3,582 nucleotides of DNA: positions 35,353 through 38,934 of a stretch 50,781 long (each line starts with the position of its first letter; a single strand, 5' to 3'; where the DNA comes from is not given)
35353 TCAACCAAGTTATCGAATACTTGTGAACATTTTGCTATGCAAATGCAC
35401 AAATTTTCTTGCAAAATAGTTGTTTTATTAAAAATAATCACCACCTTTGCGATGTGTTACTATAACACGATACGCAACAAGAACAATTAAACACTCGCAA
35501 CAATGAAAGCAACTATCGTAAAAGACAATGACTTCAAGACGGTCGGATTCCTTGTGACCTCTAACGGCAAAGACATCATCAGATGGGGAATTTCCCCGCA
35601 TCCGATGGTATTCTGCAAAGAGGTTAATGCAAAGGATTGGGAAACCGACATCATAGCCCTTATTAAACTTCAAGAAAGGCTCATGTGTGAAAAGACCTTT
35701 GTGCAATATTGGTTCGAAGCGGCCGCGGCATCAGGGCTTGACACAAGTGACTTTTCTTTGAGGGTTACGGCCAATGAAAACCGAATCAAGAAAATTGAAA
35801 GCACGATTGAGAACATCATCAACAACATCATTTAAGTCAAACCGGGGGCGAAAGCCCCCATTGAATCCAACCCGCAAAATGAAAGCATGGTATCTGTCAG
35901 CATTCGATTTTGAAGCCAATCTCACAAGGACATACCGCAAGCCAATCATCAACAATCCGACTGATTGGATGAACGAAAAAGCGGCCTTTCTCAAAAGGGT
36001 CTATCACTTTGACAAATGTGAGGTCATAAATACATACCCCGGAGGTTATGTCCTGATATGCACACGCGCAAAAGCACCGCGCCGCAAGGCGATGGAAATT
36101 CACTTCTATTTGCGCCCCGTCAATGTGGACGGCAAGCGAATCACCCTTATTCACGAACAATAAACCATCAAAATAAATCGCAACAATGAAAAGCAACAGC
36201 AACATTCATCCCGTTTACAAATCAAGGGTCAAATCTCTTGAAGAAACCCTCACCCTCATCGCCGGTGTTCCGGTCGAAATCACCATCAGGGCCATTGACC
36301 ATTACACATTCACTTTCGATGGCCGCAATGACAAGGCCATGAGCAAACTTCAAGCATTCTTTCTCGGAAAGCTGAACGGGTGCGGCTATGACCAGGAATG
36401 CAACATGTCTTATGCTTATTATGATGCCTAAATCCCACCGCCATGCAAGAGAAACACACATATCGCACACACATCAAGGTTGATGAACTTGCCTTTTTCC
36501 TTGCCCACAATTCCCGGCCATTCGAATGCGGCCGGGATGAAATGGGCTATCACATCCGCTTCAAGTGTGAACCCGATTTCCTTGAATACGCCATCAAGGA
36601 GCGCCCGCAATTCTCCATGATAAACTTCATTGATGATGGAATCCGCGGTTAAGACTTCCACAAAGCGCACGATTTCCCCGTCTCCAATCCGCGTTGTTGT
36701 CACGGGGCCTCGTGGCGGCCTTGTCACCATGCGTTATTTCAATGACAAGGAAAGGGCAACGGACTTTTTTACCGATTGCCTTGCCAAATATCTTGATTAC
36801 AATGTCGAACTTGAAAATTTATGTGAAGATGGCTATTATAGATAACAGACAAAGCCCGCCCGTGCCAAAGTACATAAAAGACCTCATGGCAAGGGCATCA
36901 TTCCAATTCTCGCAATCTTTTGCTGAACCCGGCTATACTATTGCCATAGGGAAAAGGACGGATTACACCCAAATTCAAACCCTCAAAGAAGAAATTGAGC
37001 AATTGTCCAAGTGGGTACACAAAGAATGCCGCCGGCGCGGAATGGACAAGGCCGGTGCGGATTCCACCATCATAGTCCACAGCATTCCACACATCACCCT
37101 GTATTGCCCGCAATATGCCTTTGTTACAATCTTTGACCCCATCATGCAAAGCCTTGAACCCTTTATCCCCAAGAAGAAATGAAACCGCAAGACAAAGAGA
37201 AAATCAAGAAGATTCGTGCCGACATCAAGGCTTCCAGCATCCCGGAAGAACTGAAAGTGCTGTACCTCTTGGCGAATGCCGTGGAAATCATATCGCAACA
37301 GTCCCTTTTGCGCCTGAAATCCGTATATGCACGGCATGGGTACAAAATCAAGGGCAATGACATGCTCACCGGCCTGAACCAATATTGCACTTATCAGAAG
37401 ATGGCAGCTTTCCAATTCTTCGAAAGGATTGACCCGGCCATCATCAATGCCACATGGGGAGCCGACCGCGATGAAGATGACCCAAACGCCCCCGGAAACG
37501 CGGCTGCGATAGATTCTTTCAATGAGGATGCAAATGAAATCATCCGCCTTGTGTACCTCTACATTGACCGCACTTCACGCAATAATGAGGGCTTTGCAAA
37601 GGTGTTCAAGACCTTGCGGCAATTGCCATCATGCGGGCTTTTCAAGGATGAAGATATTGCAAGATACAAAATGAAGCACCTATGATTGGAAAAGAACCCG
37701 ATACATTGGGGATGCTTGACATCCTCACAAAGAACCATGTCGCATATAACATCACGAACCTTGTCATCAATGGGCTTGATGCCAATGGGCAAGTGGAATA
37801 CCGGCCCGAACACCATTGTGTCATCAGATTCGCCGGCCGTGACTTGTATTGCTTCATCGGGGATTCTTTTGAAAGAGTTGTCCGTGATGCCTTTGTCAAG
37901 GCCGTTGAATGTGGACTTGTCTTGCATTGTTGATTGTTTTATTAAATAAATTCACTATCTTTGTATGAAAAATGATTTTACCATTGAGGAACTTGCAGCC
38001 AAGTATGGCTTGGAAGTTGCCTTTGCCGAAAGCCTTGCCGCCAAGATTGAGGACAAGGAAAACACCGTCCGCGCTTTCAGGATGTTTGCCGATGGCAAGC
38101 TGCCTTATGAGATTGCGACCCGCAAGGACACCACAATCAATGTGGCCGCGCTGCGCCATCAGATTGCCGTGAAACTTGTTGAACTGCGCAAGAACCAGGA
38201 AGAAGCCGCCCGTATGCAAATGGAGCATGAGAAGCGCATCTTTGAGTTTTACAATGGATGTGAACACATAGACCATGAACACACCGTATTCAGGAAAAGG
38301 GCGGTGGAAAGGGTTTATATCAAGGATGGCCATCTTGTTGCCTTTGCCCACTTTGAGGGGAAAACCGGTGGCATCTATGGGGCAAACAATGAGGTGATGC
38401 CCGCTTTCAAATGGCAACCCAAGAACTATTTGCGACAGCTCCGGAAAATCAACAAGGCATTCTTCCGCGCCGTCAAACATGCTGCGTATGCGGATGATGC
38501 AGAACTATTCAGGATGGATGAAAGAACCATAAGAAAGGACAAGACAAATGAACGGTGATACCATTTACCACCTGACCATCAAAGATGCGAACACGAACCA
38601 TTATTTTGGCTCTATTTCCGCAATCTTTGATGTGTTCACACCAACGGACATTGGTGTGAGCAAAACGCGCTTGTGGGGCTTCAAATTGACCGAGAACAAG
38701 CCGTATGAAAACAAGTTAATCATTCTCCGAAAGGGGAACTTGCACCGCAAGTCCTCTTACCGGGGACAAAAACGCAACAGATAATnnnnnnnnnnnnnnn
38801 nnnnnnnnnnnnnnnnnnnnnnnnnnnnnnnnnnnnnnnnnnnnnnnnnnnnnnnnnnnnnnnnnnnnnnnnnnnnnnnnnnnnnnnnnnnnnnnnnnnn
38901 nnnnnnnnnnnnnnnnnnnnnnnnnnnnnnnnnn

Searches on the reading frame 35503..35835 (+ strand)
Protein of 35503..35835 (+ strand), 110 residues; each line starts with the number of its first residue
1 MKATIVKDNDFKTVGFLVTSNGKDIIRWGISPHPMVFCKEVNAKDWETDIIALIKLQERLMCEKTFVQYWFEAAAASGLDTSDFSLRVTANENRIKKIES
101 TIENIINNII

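Call 31: search_protein_families(library=phrogs, proteins=[window:35503-35835:+], max_evalue=0.001)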
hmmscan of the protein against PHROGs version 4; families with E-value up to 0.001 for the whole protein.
window:35503-35835:+ (110 aa): 0 families

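Call 66: search_protein_families(library=ncbifam, proteins=[window:35503-35835:+], max_evalue=0.01)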
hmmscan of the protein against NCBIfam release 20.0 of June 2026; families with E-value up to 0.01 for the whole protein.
window:35503-35835:+ (110 aa): 0 families

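Call 67: search_protein_families(library=pfam, proteins=[window:35503-35835:+], max_evalue=0.1)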
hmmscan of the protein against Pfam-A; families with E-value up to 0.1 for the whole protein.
window:35503-35835:+ (110 aa): 1 family
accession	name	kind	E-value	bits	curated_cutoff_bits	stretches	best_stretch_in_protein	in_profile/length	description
PF14611.13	KH_SLS1_1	-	0.035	14.7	24.1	1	85-109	45-69/69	SLS1 protein first KH domain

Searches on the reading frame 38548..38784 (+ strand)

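Call 31: search_protein_families(library=phrogs, proteins=[window:38548-38784:+], max_evalue=0.001)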
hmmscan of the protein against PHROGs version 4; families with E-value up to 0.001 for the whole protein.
window:38548-38784:+ (78 aa): 1 family
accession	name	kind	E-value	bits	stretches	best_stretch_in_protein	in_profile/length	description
phrog_10608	-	unknown function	1.1e-20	74.6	1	4-74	5-79/81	-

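Call 66: search_protein_families(library=ncbifam, proteins=[window:38548-38784:+], max_evalue=0.01)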
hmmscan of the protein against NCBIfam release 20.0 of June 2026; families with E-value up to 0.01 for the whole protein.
window:38548-38784:+ (78 aa): 0 families

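Call 67: search_protein_families(library=pfam, proteins=[window:38548-38784:+], max_evalue=0.1)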
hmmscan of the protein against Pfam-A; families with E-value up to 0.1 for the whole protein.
window:38548-38784:+ (78 aa): 0 families
